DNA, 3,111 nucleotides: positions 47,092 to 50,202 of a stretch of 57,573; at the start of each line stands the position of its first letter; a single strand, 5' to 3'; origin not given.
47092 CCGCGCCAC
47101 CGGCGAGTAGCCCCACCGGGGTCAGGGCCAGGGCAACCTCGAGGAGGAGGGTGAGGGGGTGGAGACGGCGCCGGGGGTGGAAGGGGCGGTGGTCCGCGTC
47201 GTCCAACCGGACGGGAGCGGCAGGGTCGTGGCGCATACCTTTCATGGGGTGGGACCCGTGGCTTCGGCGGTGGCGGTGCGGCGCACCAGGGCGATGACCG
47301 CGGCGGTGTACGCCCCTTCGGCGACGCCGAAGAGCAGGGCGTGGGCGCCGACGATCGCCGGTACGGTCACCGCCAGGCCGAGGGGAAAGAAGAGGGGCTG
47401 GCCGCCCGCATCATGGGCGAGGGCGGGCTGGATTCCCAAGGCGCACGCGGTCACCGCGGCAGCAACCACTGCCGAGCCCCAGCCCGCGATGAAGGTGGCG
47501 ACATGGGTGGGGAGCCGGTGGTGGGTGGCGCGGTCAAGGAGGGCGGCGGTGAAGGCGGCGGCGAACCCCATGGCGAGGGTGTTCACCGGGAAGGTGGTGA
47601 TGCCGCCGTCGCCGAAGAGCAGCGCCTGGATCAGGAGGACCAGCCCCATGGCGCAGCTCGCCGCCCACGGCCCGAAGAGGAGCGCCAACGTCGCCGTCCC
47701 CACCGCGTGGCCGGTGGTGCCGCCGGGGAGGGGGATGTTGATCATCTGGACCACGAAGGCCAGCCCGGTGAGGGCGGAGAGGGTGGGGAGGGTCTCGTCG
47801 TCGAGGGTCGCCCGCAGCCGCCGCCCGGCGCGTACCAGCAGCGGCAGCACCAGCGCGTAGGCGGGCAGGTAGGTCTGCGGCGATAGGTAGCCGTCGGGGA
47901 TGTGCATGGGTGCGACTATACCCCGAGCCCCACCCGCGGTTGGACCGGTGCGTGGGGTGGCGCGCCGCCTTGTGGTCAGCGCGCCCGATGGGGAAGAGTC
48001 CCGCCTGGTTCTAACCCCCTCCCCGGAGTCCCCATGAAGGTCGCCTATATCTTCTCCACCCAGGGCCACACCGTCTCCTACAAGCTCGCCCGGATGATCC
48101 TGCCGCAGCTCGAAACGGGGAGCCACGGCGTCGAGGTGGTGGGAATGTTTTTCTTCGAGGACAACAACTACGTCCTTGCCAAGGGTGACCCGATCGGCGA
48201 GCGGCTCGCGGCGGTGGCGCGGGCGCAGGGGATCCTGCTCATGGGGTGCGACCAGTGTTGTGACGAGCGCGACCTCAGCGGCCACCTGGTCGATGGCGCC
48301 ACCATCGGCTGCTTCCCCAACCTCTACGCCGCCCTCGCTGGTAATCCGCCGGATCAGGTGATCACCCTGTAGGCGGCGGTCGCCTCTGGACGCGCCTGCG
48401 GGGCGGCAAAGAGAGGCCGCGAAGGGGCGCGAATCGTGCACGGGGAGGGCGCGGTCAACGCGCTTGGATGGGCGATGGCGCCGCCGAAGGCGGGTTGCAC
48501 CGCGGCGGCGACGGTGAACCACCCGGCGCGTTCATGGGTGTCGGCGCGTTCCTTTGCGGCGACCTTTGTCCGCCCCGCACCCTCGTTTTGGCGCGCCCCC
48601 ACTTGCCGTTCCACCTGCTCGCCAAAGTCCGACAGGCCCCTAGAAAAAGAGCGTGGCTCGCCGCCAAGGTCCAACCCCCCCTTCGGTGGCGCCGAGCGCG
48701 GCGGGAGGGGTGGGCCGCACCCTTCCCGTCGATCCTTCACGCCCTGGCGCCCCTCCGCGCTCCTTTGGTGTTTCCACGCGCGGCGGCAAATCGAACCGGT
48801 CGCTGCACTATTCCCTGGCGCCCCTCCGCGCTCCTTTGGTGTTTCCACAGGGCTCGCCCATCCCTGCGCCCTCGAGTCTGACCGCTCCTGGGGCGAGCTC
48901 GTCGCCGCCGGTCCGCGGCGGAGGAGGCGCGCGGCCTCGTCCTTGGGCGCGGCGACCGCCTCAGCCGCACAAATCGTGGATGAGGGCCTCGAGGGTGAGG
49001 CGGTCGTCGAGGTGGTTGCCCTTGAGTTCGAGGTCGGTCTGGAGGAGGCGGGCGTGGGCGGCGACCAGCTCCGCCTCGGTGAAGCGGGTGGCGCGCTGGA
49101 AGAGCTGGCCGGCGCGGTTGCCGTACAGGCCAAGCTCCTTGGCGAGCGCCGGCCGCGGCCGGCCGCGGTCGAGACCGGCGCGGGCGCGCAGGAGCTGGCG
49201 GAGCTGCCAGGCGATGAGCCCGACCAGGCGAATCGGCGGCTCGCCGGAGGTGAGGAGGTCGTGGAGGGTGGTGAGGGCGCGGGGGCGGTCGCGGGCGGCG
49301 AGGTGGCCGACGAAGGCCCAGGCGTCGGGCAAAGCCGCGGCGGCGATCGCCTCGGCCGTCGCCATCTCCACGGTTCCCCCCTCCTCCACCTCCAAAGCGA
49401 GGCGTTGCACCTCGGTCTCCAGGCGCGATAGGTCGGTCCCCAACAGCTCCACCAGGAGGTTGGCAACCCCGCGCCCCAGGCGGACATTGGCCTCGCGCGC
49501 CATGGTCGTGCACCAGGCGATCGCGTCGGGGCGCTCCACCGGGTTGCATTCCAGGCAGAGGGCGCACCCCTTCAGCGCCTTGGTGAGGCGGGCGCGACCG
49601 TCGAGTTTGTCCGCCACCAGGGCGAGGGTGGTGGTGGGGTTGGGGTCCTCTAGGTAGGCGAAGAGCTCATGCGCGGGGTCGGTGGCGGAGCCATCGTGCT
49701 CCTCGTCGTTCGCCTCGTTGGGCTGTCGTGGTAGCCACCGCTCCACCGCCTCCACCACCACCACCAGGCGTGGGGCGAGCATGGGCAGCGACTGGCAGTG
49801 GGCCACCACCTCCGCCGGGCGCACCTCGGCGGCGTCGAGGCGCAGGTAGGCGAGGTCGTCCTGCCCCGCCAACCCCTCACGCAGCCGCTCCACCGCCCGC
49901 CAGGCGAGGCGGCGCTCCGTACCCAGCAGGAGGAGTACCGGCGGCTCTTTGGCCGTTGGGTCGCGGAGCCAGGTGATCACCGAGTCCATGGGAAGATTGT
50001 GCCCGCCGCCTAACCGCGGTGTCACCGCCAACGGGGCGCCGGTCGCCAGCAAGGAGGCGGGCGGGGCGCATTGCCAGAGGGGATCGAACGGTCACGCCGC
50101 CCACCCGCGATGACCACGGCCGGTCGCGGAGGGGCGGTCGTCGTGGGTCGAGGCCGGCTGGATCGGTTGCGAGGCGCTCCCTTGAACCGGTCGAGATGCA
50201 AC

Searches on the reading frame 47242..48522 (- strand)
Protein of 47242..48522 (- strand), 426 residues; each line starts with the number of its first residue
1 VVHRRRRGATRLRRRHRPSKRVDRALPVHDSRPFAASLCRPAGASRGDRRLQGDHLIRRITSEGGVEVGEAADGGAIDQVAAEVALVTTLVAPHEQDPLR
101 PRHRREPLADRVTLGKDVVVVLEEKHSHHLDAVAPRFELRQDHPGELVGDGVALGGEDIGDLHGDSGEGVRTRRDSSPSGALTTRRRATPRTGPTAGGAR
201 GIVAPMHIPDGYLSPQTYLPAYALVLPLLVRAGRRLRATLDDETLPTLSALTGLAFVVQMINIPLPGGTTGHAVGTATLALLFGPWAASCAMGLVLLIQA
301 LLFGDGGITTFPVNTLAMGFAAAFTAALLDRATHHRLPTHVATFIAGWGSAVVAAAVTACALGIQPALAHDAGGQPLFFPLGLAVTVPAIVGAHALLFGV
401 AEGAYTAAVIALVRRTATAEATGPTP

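Call 19: search_protein_families(library=pfam, proteins=[window:47242-48522:-])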
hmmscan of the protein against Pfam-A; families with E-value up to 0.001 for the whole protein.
window:47242-48522:- (426 aa): 1 family
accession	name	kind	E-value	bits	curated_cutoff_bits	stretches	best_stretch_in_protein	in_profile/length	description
PF01891.21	CbiM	-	1.3e-53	182.3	23.1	1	207-416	1-201/205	Cobalt uptake substrate-specific transmembrane region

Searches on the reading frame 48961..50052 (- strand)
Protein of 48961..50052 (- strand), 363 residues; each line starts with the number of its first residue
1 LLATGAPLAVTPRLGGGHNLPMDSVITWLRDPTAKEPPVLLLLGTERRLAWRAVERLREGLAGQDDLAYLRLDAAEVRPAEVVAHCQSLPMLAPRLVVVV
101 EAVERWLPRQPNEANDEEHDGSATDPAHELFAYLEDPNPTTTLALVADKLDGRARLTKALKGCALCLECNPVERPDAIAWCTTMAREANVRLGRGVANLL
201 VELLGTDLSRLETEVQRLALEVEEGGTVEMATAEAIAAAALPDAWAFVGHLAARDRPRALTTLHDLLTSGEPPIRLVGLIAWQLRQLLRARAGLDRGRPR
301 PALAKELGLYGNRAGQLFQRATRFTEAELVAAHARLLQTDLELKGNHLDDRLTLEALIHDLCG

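Call 19: search_protein_families(library=pfam, proteins=[window:48961-50052:-])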
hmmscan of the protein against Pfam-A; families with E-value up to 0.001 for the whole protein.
window:48961-50052:- (363 aa): 2 families
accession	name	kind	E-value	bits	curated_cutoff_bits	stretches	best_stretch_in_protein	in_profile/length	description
PF21694.2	DNA_pol3_delta_C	-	4.9e-19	68.9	27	1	246-359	6-119/121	DNA polymerase III delta subunit, C-terminal domain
PF06144.19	DNA_pol3_delta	-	6.3e-09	36.3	21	1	41-170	2-124/124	DNA polymerase III, delta subunit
